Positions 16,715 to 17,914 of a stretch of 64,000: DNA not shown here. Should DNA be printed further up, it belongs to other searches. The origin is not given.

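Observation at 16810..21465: Intact cargo-carrying IS1595-family transposon inserted between tig and clpP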

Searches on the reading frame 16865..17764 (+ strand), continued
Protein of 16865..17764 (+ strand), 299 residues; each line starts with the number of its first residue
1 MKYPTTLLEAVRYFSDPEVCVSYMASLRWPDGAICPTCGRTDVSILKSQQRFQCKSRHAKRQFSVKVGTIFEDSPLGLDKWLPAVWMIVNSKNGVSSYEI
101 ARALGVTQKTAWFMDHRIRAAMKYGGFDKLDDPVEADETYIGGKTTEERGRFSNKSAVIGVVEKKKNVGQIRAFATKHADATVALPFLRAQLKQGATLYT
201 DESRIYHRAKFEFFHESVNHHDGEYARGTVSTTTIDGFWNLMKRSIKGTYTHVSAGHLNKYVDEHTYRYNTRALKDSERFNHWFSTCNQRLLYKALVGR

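Call 26: find_related_loci(query=window:16865-17764:+, collection=metagenome_contigs, flank=8000)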
Query window:16865-17764:+ (299 aa) in metagenome_contigs; peptide patterns used: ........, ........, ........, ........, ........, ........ (x = any residue, [..] = any of these).
600 stretches matched a pattern (row limit reached: there are more); 515 encode a relative of the query (tblastn E <= 1e-3); the best 80 are kept; 80 distinct loci.
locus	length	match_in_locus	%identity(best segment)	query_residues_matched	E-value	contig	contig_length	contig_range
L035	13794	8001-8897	88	1-299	0e+0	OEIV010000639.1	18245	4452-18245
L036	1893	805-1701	88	1-299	0e+0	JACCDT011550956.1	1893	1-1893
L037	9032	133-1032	79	1-299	3e-166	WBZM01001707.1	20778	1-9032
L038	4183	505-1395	76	1-297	6e-168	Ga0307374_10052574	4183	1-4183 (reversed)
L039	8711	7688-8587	75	1-299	3e-162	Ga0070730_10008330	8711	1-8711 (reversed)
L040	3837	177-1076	74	1-299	1e-166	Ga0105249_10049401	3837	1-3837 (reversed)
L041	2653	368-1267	74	1-299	4e-167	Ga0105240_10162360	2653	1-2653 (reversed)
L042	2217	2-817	77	27-297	1e-156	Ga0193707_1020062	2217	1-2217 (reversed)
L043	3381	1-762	76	44-297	7e-139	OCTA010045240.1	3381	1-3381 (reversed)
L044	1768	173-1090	49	2-299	1e-100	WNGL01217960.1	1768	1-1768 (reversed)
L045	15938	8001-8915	49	4-299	5e-95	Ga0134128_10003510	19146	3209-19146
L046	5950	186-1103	48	4-299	2e-94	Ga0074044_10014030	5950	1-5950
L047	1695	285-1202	49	2-299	9e-100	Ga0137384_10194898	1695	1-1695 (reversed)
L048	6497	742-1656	48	4-299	6e-94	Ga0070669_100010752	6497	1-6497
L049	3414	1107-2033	47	1-299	2e-94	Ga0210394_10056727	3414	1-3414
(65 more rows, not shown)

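Call 46: search_protein_families(library=padloc, proteins=[window:16865-17764:+], max_evalue=0.01)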
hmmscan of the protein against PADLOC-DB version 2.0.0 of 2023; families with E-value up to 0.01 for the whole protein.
window:16865-17764:+ (299 aa): 0 families

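Call 67: search_dna_similar(query=window:16865-17764:+, collection=plasmids, mode=protein, max_evalue=1e-10, max_rows=12)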
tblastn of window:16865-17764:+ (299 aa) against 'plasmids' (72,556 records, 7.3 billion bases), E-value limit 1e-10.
Records with a match: 348; places in all: 514; records where one place covers at least 80% of the query: 300.
Best place of each record, by identity: <60% 348.
By first word of the organism name: Sinorhizobium 34; Pseudosulfitobacter 30; Ralstonia 18; Xanthomonas 18; Aeromonas 17; Mesorhizobium 13; Rhizobium 13; Chondrinema 11; Acidiphilium 8; Haloarcula 8; and 85 more.
By predicted mobility (MOB-suite, as given by PLSDB): non-mobilizable 191; conjugative 106; mobilizable 51.
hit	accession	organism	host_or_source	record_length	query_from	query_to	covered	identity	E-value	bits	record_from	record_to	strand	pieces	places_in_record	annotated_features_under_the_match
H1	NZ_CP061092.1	Roseomonas marmotae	Marmota himalayana,pure culture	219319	2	294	98%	38.0%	2e-53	194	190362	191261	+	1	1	IS1595 family transposase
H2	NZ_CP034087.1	Methylocystis rosea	cell culture,groundwater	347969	6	298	98%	37.5%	8e-56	201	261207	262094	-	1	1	IS1595 family transposase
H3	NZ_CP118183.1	Entomospira culicis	Culex pipiens,cell culture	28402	6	297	98%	37.3%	6e-52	190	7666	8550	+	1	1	IS1595 family transposase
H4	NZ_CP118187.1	Entomospira culicis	Culex pipiens,cell culture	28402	6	297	98%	37.3%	6e-52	190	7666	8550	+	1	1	IS1595 family transposase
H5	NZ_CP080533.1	Mesorhizobium sp. AR02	Oxytropis sp.,Cell culture,root nodule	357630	14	296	94%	37.7%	4e-35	173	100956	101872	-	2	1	none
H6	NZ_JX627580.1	Methylobacterium oryzae CBMB20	-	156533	22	296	92%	36.4%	2e-51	188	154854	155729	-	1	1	IS1595 family transposase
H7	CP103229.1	Bacteroides faecis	Homo sapiens,cell culture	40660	5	280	92%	36.2%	4e-51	187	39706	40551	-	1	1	IS1595 family transposase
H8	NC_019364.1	Sulfitobacter guttiformis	-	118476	3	294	98%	32.7%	3e-40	156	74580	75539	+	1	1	IS1595 family transposase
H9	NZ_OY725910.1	Bacteroides finegoldii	-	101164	5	274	90%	35.1%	4e-47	176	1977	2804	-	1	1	none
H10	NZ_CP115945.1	Ralstonia syzygii R24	Syzygium aromaticum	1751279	3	272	90%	34.9%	3e-36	144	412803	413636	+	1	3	none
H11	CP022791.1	Ralstonia solanacearum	Solanum tuberosum,single cell,Potato ...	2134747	3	272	90%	34.9%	6e-36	143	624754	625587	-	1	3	IS1595 family transposase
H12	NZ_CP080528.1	Mesorhizobium sp. AR07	Oxytropis sp.,Cell culture,root nodule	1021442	12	279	90%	35.0%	9e-39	152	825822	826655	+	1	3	record has no annotation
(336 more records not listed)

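Call 92: list_cluster_members(proteins=[window:16865-17764:+, window:17938-18828:+, window:18855-19388:+, window:19388-21274:+, P0014, P0145])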
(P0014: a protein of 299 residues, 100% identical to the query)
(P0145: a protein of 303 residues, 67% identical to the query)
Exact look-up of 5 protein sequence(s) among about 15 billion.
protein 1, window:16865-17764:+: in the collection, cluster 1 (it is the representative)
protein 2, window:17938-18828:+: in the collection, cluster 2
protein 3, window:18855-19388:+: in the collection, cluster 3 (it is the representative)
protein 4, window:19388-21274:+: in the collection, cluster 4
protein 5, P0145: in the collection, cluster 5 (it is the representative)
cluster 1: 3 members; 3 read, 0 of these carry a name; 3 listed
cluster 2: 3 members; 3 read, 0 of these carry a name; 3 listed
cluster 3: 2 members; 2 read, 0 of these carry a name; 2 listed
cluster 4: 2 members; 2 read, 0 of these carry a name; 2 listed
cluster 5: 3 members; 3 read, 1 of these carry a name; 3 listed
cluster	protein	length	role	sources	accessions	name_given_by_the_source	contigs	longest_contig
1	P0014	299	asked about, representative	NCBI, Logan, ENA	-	-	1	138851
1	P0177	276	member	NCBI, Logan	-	-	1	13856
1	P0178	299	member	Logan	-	-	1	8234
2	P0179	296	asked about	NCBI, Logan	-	-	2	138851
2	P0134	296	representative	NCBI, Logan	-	-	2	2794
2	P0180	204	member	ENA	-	-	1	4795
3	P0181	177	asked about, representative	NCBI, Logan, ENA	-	-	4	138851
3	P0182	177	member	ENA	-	-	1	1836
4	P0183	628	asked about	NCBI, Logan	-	-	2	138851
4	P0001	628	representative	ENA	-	-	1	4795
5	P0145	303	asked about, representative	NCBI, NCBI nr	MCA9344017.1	replication-relaxation family protein [Candidatus Saccharibacteria bacterium]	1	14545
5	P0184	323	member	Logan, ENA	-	-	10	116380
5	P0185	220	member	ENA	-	-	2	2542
